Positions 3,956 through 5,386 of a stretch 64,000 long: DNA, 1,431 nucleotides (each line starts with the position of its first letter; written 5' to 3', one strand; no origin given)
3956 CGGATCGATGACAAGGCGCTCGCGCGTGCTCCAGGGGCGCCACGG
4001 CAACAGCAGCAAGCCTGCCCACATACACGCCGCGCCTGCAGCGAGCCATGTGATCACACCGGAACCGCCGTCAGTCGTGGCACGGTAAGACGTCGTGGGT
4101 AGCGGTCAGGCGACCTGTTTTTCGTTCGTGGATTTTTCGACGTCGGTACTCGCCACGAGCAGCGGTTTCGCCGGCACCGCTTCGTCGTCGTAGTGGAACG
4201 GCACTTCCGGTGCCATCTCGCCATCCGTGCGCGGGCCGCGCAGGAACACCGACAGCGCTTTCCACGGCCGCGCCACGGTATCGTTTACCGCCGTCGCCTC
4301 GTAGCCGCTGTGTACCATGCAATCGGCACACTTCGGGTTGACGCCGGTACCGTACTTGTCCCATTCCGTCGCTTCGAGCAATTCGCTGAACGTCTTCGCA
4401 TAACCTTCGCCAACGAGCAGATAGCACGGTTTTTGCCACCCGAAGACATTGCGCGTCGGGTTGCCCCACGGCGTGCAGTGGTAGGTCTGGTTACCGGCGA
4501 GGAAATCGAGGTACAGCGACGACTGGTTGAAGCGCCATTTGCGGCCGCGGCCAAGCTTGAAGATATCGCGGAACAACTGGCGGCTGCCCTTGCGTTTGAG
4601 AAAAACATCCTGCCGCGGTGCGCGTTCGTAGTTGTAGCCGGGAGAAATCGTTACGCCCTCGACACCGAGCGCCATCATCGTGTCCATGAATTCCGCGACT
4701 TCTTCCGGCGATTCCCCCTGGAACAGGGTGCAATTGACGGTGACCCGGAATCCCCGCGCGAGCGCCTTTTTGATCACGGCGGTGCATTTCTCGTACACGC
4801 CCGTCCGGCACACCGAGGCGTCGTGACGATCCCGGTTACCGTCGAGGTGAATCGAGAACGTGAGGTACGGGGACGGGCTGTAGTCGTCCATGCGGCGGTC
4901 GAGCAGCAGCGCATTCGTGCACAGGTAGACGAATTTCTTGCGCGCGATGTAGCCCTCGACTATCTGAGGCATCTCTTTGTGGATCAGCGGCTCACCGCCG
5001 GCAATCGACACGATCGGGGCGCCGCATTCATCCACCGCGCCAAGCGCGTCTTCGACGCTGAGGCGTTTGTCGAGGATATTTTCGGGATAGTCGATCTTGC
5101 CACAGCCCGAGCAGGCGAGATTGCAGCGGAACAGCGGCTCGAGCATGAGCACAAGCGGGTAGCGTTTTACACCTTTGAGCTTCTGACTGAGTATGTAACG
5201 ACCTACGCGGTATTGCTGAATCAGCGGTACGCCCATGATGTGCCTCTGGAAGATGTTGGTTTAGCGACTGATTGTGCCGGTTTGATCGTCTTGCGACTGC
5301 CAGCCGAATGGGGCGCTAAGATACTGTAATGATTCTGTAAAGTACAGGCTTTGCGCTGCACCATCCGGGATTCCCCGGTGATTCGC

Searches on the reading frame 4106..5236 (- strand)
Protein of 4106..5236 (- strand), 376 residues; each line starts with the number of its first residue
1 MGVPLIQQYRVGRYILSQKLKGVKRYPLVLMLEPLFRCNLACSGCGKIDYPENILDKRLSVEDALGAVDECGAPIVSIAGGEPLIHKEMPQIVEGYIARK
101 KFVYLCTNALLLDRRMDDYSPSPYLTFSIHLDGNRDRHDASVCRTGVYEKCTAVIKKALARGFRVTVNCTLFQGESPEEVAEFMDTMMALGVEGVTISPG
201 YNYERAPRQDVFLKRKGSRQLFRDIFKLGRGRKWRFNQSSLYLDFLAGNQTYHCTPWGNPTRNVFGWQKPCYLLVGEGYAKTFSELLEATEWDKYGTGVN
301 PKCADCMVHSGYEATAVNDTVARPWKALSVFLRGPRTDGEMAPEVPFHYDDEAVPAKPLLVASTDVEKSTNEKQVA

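Call 4: search_protein_families(library=pfam, proteins=[window:4106-5236:-])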
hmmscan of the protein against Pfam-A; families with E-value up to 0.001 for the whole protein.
window:4106-5236:- (376 aa): 2 families
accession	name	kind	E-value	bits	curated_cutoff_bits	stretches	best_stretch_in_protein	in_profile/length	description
PF11946.13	DUF3463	-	1.3e-60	203.5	31.3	1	195-329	1-133/134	Domain of unknown function (DUF3463)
PF04055.27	Radical_SAM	-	1.1e-20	74.9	29.5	1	35-186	4-165/166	Radical SAM superfamily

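Call 27: search_protein_families(library=ncbifam, proteins=[window:4106-5236:-], max_evalue=0.00001)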
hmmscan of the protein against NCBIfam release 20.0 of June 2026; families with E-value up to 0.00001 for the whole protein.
window:4106-5236:- (376 aa): 22 families
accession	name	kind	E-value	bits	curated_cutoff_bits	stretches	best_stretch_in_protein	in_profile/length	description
TIGR03470.1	HpnH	equivalog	3.8e-166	551.8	225.05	1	1-319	1-318/318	adenosyl-hopene transferase HpnH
TIGR03961.1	rSAM_PTO1314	hypoth_equivalog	4.8e-18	65.5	306.05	1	20-310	15-302/332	PTO1314 family radical SAM protein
TIGR02666.1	moaA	equivalog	9.7e-14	51.1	284.05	1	37-189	19-182/336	GTP 3',8-cyclase MoaA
TIGR04051.1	rSAM_NirJ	equivalog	1.6e-13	50.3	515.45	1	35-250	9-223/354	heme d1 biosynthesis radical SAM protein NirJ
NF049973.1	radical_Rv1681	equivalog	6.8e-13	48.2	380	1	32-192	76-239/326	Rv1681 family radical SAM protein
TIGR02668.1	moaA_archaeal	equivalog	1.7e-11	43.7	325.25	1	37-188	19-174/303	GTP 3',8-cyclase MoaA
TIGR04053.2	TIGR04053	equivalog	6e-11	42.2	395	1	24-193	4-179/366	TIGR04053 family radical SAM/SPASM domain-containing protein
TIGR04133.1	rSAM_w_lipo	hypoth_equivalog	2e-10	40.2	425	1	23-212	18-214/350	TIGR04133 family radical SAM/SPASM protein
TIGR03962.1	mycofact_rSAM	equivalog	4e-10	39.4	265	1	25-172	9-159/339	mycofactocin radical SAM maturase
TIGR04054.1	rSAM_NirJ1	equivalog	1e-09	37.5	650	1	36-173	44-184/387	putative heme d1 biosynthesis radical SAM protein NirJ1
TIGR04347.1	pseudo_SAM_Halo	equivalog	1.3e-09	37.8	525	1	25-197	36-209/390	TIGR04347 family pseudo-SAM/SPASM protein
TIGR04545.1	rSAM_ahbD_hemeb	equivalog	1.6e-09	37.7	500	1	37-193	9-168/339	heme b synthase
TIGR04546.1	rSAM_ahbC_deAc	equivalog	1.6e-09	37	650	1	35-187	46-200/390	12,18-didecarboxysiroheme deacetylase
NF001199.0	PRK00164.2-1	equivalog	4.2e-08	32.7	231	1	37-187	21-175/308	GTP 3',8-cyclase MoaA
TIGR03913.1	rad_SAM_trio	equivalog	4.7e-08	31.8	591.75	1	13-193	6-185/477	GDL motif peptide-associated radical SAM/SPASM maturase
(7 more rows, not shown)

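Call 50: search_dna_similar(query=window:4106-5236:-, collection=plasmids, mode=protein, max_evalue=1e-60, max_rows=60)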
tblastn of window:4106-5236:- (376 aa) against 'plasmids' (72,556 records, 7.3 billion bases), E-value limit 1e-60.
Records with a match: 32; places in all: 32; records where one place covers at least 80% of the query: 32.
Best place of each record, by identity: 60-80% 29; <60% 3.
By first word of the organism name: Mycetohabitans 9; Azospirillum 7; Burkholderia 4; Cupriavidus 4; Caballeronia 3; Streptomyces 3; Roseomonas 1; Methylobacterium 1.
By predicted mobility (MOB-suite, as given by PLSDB): non-mobilizable 24; mobilizable 8.
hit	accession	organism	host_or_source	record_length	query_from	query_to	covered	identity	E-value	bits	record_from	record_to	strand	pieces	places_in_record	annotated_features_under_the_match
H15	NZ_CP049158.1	Caballeronia sp. SBC1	whole organism,soil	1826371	1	372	99%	64.9%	5e-161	507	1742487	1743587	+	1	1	none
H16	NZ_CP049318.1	Caballeronia sp. SBC2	whole organism,soil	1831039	1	372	99%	64.9%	5e-161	507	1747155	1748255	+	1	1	none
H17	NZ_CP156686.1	Burkholderia stagnalis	Bacterial cells,soils collected in ...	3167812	1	376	100%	63.7%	6e-159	501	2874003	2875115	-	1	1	none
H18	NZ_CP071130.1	Caballeronia sp. M1242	Homo sapiens,ETA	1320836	1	367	98%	64.4%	8e-162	509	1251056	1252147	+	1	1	none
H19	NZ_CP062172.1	Mycetohabitans rhizoxinica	Rhizopus microsporus,bacterial ...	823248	1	367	98%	63.9%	7e-163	512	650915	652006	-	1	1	hpnH: adenosyl-hopene transferase HpnH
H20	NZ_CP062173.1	Mycetohabitans rhizoxinica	Rhizopus microsporus,bacterial ...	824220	1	367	98%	63.9%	9e-163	512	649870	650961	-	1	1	hpnH: adenosyl-hopene transferase HpnH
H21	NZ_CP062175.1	Mycetohabitans rhizoxinica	Rhizopus microsporus,bacterial culture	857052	1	367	98%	63.9%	1e-162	511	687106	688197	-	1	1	hpnH: adenosyl-hopene transferase HpnH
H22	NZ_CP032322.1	Azospirillum argentinense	soil sample,Agricultural field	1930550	1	347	92%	67.4%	4e-164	516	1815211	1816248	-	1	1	record has no annotation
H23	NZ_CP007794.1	Azospirillum argentinense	Triticum aestivum L.,Root,wheat ...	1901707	1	347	92%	67.4%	2e-159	502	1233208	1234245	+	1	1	record has no annotation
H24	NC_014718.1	Mycetohabitans rhizoxinica HKI 454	-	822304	1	367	98%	63.6%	3e-162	510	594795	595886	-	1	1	hpnH: adenosyl-hopene transferase HpnH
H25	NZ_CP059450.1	Azospirillum brasilense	Prokaryotes,soil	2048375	1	347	92%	67.1%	8e-159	500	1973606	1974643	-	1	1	none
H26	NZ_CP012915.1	Azospirillum brasilense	Digitaria eriantha,microbe,root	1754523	1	347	92%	67.1%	5e-158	498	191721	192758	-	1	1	none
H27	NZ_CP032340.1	Azospirillum brasilense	soil sample,Agricultural field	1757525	1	347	92%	67.1%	5e-158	498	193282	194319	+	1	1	none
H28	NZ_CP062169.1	Mycetohabitans endofungorum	Rhizopus microsporus,bacterial ...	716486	1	367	98%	63.3%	4e-160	504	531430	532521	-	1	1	hpnH: adenosyl-hopene transferase HpnH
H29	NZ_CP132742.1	Mycetohabitans endofungorum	Rhizopus microsporus,culture isolated ...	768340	1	367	98%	63.3%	4e-160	504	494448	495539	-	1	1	hpnH: adenosyl-hopene transferase HpnH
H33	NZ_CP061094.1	Roseomonas marmotae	Marmota himalayana,pure culture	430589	1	376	100%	61.3%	4e-156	493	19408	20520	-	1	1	hpnH: adenosyl-hopene transferase HpnH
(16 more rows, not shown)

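Call 52: get_annotated_region(hit=H33, flank=20000)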
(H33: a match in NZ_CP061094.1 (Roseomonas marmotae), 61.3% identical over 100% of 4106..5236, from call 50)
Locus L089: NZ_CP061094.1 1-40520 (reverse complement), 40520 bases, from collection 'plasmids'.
description: Roseomonas marmotae strain 1318 plasmid p1318-3
organism: Roseomonas marmotae (NCBI taxid 2768161)
taxonomy: Bacteria; Pseudomonadota; Alphaproteobacteria; Rhodospirillales; Acetobacteraceae; Roseomonas; Roseomonas marmotae
host: -; source: Marmota himalayana,pure culture; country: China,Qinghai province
typing (MOB-suite, as given by PLSDB): non-mobilizable
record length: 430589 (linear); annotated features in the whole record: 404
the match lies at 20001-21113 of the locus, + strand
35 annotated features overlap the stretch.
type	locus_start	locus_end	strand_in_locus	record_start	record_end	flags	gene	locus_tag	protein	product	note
CDS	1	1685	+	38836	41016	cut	-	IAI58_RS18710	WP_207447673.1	molybdopterin cofactor-binding domain-containing protein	-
CDS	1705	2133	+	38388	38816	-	soxX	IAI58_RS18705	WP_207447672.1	sulfur oxidation c-type cytochrome SoxX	-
CDS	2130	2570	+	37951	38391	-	-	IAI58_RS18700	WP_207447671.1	thiosulfate oxidation carrier protein SoxY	-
CDS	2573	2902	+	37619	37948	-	-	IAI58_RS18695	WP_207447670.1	thiosulfate oxidation carrier complex protein SoxZ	-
CDS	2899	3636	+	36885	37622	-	soxA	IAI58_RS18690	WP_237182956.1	sulfur oxidation c-type cytochrome SoxA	GO:0019417 - sulfur oxidation [Evidence IEA]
CDS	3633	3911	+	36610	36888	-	-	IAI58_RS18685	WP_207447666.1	c-type cytochrome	-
CDS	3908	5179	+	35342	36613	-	-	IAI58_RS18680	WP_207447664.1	NAD(P)/FAD-dependent oxidoreductase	-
CDS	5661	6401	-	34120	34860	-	-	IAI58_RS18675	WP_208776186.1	VacJ family lipoprotein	-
CDS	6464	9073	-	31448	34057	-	-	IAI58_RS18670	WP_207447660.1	MMPL family transporter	-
CDS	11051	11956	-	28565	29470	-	-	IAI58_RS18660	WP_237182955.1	polyprenyl synthetase family protein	GO:0008299 - isoprenoid biosynthetic process [Evidence IEA]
CDS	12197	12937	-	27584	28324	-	-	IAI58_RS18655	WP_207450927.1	phosphocholine cytidylyltransferase family protein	-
CDS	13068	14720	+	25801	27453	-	aepX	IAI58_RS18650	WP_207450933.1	phosphoenolpyruvate mutase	GO:0019634 - organic phosphonate metabolic process [Evidence IEA]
CDS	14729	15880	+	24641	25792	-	aepY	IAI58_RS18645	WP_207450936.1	phosphonopyruvate decarboxylase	GO:0017000 - antibiotic biosynthetic process [Evidence IEA]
CDS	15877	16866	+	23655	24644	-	-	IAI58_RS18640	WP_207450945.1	lysylphosphatidylglycerol synthase domain-containing protein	-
CDS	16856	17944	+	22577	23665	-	-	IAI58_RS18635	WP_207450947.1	2-aminoethylphosphonate--pyruvate transaminase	GO:0019700 - organic phosphonate catabolic process [Evidence IEA]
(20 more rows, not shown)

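Call 54: search_protein_families(library=ncbifam, proteins=[L089:15877-16866:+, L089:17963-18565:-, L089:12197-12937:-], max_evalue=1e-8)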
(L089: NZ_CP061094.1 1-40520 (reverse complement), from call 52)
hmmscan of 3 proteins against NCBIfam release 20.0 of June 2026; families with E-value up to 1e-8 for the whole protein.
L089:15877-16866:+ (329 aa): 2 families
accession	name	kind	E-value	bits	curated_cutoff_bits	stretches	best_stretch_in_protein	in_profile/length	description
TIGR03476.1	HpnL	subfamily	4e-77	259.6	195.65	1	8-310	8-315/318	putative membrane protein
TIGR00374.1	TIGR00374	subfamily_domain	3.6e-09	36.5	43.2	0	220-296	221-296/323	flippase-like domain-containing protein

L089:17963-18565:- (200 aa): 3 families
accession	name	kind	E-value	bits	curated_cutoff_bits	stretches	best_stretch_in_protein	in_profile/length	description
NF040950.1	archin_ph_syn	equivalog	7.5e-13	48.8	180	1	7-109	8-108/191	archaetidylinositol phosphate synthase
NF052561.1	PIPSynBT1523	equivalog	2.9e-12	46.8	350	1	4-101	6-110/232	hypothetical protein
NF045883.1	PIPSynth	equivalog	3.7e-09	36.5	170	1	6-105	6-103/197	phosphatidylinositol phosphate synthase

L089:12197-12937:- (246 aa): 8 families
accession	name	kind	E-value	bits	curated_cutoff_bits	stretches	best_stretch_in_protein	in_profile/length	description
NF041135.1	IPPtranDIPPsyn_Thcocales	equivalog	6.2e-16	58.4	580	1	3-240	2-218/419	bifunctional L-myo-inositol-1-phosphate cytidylyltransferase/CDP-L-myo-inositol myo-inositolphosphotransferase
NF038362.1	Sden_1164_fam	equivalog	7.6e-14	51.8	300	1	2-182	2-193/266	Sden_1164 family protein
TIGR03992.1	Arch_glmU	subfamily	9.4e-14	51.1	292.1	1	3-138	2-135/393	bifunctional sugar-1-phosphate nucleotidylyltransferase/acetyltransferase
NF045665.1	NTPtran_DVU1551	equivalog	7.6e-12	44.9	315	1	3-97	2-88/359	DVU_1551 family NTP transferase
TIGR03310.1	matur_MocA_YgfJ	equivalog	8.6e-12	45.4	186.45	1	3-129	1-124/188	molybdenum cofactor cytidylyltransferase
NF041313.1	UDPGP_AglF_Halo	equivalog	4.1e-10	39.5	400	1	3-177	2-178/234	UTP--glucose-1-phosphate uridylyltransferase AglF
NF041173.1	Sug_nt_acttase_Thmprot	equivalog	2.4e-09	36.6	600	1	4-140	3-136/405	bifunctional sugar-1-phosphate nucleotidylyltransferase/acetyltransferase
NF010932.0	PRK14352.1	equivalog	5.2e-09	35.3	611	1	2-122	7-125/488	bifunctional UDP-N-acetylglucosamine diphosphorylase/glucosamine-1-phosphate N-acetyltransferase GlmU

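Call 55: find_homologous_proteins(query=L089:15877-16866:+, max_evalue=1e-20)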
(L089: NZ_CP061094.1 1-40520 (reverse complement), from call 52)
Query L089:15877-16866:+ (329 aa): 632 proteins with E <= 1e-20 among 8000 candidates; the best 120 are listed.
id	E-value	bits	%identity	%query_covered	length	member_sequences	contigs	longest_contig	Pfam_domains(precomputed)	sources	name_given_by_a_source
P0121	5.2e-197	672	100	96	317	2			PF03706.19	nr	nr:lysylphosphatidylglycerol synthase domain-containing protein [Roseomonas marmotae]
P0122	2.1e-172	591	88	95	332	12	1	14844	PF03706.19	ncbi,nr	ncbi:hypothetical protein HMPREF9946_00159 [Acetobacteraceae bacterium AT-5844]|nr:hypothetical prot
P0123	4.5e-171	587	88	98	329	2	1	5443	PF03706.19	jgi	-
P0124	8.6e-139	481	76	94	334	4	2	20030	PF03706.19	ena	-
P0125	1.3e-137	477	76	92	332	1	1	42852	PF03706.19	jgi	jgi:putative membrane protein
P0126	5.5e-137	475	73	94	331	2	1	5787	PF03706.19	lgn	-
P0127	7.6e-137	474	71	100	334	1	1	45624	PF03706.19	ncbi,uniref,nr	ncbi:lysylphosphatidylglycerol synthase domain-containing protein [Roseomonas sp. E05]|uniref:lysylp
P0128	1.0e-136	474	74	90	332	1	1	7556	PF03706.19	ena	-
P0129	1.1e-136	474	72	96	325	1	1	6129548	PF03706.19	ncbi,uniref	ncbi:lysylphosphatidylglycerol synthase domain-containing protein [Muricoccus radiodurans]|uniref:ly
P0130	1.9e-136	473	73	96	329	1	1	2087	PF03706.19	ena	-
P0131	5.9e-135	468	73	94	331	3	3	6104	PF03706.19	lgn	-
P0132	6.4e-135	468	70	97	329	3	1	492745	PF03706.19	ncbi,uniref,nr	ncbi:lysylphosphatidylglycerol synthase domain-containing protein [Pararoseomonas indoligenes]|unire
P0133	7.2e-135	468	73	94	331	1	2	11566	PF03706.19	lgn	-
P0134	2.5e-134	466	72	96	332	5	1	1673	PF03706.19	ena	-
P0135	3.7e-134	465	74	94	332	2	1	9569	PF03706.19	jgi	jgi:putative membrane protein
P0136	5.0e-134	465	73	94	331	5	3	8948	PF03706.19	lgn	-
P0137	5.7e-134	465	70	93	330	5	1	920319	PF03706.19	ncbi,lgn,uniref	ncbi:lysylphosphatidylglycerol synthase domain-containing protein [Muricoccus vinaceus]|uniref:Lysyl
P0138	6.9e-134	464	73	95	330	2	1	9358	PF03706.19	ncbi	ncbi:MAG TPA: lysylphosphatidylglycerol synthase domain-containing protein [Roseomonas sp.]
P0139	8.0e-133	461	73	93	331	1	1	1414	PF03706.19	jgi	jgi:putative membrane protein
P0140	4.5e-132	458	72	94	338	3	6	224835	PF03706.19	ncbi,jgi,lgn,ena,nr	ncbi:MAG TPA: lysylphosphatidylglycerol synthase domain-containing protein [Roseomonas sp.]|nr:lysyl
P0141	6.6e-132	458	74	92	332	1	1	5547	PF03706.19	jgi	jgi:putative membrane protein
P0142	1.5e-131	457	71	96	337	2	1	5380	PF03706.19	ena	-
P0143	1.7e-131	457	71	95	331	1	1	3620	PF03706.19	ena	-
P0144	2.2e-131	456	73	90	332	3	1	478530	PF03706.19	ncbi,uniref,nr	ncbi:hypothetical protein EAH89_04395 [Roseomonas nepalensis]|uniref:TIGR00374 family protein n=1 Ta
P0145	3.5e-131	456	71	92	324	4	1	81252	PF03706.19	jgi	jgi:putative membrane protein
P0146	6.7e-131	455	69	96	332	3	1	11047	PF03706.19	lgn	-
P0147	1.1e-130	454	70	94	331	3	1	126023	PF03706.19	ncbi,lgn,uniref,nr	ncbi:putative membrane protein [Roseomonas rosea]|uniref:Putative membrane protein n=1 Tax=Muricoccu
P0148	1.9e-130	453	71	94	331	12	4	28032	PF03706.19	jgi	jgi:putative membrane protein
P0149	2.3e-130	453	70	96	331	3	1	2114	PF03706.19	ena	-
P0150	4.4e-130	452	70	96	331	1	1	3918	PF03706.19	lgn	-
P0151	1.9e-129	450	69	98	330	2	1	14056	PF03706.19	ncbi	-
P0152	2.0e-129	450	68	97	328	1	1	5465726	PF03706.19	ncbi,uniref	ncbi:lysylphosphatidylglycerol synthase domain-containing protein [Pararoseomonas sp. SCSIO 73927]|u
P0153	2.7e-129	449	70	94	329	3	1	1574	PF03706.19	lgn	-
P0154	6.3e-129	448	69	96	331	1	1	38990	PF03706.19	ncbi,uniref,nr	ncbi:flippase-like domain-containing protein [Roseomonas sp. SSH11]|uniref:Flippase-like domain-cont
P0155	7.1e-129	448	70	95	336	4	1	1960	PF03706.19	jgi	jgi:putative membrane protein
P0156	8.5e-129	448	70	98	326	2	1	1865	PF03706.19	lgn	-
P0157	1.4e-128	447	68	98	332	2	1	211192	PF03706.19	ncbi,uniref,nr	ncbi:lysylphosphatidylglycerol synthase domain-containing protein [Teichococcus oryzae]|uniref:TIGR0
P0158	4.8e-128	445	69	97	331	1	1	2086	PF03706.19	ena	-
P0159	9.1e-128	444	71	93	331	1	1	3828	PF03706.19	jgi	jgi:putative membrane protein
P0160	1.5e-126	440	68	97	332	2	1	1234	PF03706.19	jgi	-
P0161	5.0e-118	412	63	97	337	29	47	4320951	PF03706.19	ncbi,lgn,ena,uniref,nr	ncbi:putative membrane spanning protein [Roseomonas mucosa]|uniref:Putative membrane spanning protei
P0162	2.4e-112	394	66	91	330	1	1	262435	PF03706.19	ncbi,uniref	ncbi:lysylphosphatidylglycerol synthase domain-containing protein [Roseomonas sp. BN140053]|uniref:l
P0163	3.8e-104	367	60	97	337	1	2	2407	PF03706.19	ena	-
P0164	7.5e-101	356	58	97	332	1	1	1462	PF03706.19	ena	-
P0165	1.7e-99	351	61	92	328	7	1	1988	PF03706.19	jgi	jgi:putative membrane protein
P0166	3.9e-98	347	58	96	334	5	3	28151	PF03706.19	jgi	jgi:putative membrane protein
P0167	6.4e-98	346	58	97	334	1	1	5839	PF03706.19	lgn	-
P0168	1.3e-97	345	57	96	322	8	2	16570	PF03706.19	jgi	-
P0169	6.0e-97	343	60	95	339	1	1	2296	PF03706.19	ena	-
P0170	1.6e-95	338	57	91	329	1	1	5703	PF03706.19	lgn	-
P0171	1.6e-95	338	58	96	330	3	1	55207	PF03706.19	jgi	jgi:putative membrane protein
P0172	2.3e-95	338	57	95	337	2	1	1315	PF03706.19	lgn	-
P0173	7.0e-95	336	58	93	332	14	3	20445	PF03706.19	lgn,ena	-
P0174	3.0e-94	334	58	96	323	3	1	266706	PF03706.19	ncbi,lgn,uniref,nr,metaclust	ncbi:lysylphosphatidylglycerol synthase domain-containing protein [Belnapia rosea]|uniref:Putative m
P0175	2.4e-93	331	59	88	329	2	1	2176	PF03706.19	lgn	-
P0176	3.2e-93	331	55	97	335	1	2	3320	PF03706.19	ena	-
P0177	3.5e-93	331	56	96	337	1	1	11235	PF03706.19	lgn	-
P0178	4.4e-93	330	56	96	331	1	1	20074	PF03706.19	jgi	jgi:putative membrane protein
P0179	1.5e-92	329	56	95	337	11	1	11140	PF03706.19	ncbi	-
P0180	3.0e-92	328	57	94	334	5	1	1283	PF03706.19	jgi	jgi:putative membrane protein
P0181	3.8e-92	327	55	92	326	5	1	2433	PF03706.19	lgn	-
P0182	8.4e-92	326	55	94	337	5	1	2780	PF03706.19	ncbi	-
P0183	1.1e-91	326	55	97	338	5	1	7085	PF03706.19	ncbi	-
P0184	1.7e-91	325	55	90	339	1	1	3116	PF03706.19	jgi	jgi:putative membrane protein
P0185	2.5e-91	325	56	94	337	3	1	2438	PF03706.19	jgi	jgi:putative membrane protein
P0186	2.8e-91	324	57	94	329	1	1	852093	PF03706.19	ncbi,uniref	ncbi:lysylphosphatidylglycerol synthase domain-containing protein [Dankookia sp. GCM10030260]|uniref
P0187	4.9e-91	324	56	96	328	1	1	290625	PF03706.19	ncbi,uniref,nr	ncbi:lysylphosphatidylglycerol synthase domain-containing protein [Roseicella aquatilis]|uniref:TIGR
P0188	1.4e-90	322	56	94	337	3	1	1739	PF03706.19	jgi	-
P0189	1.9e-90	322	56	93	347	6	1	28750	PF03706.19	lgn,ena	-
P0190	2.7e-90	321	54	96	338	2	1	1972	PF03706.19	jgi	jgi:putative membrane protein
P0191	6.7e-90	320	55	94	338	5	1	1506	PF03706.19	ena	-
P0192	2.3e-89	318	55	95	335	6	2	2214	PF03706.19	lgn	-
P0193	2.5e-89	318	54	97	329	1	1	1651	PF03706.19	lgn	-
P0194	8.9e-89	316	55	93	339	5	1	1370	PF03706.19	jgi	jgi:putative membrane protein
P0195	1.5e-88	315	55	91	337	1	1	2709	PF03706.19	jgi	jgi:putative membrane protein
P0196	1.6e-88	315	55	94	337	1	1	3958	PF03706.19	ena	-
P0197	1.7e-88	315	56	92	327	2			PF03706.19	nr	nr:lysylphosphatidylglycerol synthase domain-containing protein [Caldovatus aquaticus]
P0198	1.8e-88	315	54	93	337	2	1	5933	PF03706.19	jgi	jgi:putative membrane protein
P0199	8.1e-88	313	53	96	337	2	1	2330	PF03706.19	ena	-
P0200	5.8e-86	307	52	90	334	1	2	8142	PF03706.19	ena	-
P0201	1.3e-84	302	51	95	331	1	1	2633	PF03706.19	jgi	jgi:putative membrane protein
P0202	3.8e-81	291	53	92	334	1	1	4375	PF03706.19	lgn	-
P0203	1.2e-80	289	50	92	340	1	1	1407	PF03706.19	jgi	jgi:putative membrane protein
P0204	3.7e-78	281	50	89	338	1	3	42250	PF03706.19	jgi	jgi:putative membrane protein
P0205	3.3e-74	268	51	84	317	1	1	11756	PF03706.19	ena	-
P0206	9.1e-74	267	48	91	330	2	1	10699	PF03706.19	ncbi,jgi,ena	jgi:putative membrane protein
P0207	1.2e-73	266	60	71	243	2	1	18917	PF03706.19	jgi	jgi:putative membrane protein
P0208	1.3e-73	266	48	92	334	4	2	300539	PF03706.19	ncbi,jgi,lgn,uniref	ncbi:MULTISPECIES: flippase-like domain-containing protein [unclassified Inquilinus]|jgi:putative me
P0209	8.8e-73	264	49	91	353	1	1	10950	PF03706.19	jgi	jgi:putative membrane protein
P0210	1.1e-72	263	49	84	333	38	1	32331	PF03706.19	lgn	-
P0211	5.4e-72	261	47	87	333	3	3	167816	PF03706.19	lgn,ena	-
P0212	6.0e-72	261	48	92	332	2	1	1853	PF03706.19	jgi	jgi:putative membrane protein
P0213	6.2e-71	257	48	84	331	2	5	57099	PF03706.19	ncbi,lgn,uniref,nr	ncbi:hypothetical protein FFK22_025795 [Mycobacterium sp. KBS0706]|uniref:lysylphosphatidylglycerol 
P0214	8.0e-71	257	47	92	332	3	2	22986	PF03706.19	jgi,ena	-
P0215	1.2e-70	257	48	84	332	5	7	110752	PF03706.19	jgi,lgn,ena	-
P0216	1.5e-70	256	49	93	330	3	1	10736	PF03706.19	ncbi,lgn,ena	-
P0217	3.0e-70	255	50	86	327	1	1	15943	PF03706.19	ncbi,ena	-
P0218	4.7e-70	255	47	89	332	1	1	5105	PF03706.19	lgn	-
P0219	1.5e-68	250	49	89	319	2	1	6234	PF03706.19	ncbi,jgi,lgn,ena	jgi:putative membrane protein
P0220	1.8e-68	249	49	94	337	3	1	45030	PF03706.19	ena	-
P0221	9.2e-68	247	46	92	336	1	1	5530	PF03706.19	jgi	jgi:putative membrane protein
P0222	2.1e-67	246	47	92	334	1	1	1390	PF03706.19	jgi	jgi:putative membrane protein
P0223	4.4e-67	245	45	87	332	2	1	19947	PF03706.19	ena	-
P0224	5.6e-67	244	48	92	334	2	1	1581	PF03706.19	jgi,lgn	-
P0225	1.7e-66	243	45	95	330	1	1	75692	PF03706.19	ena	-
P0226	1.9e-66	243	47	85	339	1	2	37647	PF03706.19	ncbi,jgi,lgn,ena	jgi:putative membrane protein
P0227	7.7e-66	241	44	96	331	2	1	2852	PF03706.19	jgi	jgi:putative membrane protein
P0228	1.4e-65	240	48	92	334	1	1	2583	PF03706.19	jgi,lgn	jgi:putative membrane protein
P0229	3.3e-65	239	45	93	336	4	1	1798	PF03706.19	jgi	jgi:putative membrane protein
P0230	5.8e-65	238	45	92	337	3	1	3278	PF03706.19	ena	-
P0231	1.5e-64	236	46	91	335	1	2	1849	PF03706.19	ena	-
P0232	1.7e-64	236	45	92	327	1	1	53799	PF03706.19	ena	-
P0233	1.8e-64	236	48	95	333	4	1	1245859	PF03706.19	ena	-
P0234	7.9e-64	234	45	92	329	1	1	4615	PF03706.19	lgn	-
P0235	1.7e-63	233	47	82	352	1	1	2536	PF03706.19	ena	-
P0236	3.2e-63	232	47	91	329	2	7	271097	PF03706.19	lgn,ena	-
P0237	3.6e-63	232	50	81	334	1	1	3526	PF03706.19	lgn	-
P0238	7.6e-63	231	44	92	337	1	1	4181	PF03706.19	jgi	-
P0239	8.6e-63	231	47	87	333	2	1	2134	PF03706.19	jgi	jgi:putative membrane protein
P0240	1.2e-62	230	43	97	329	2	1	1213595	PF03706.19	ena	-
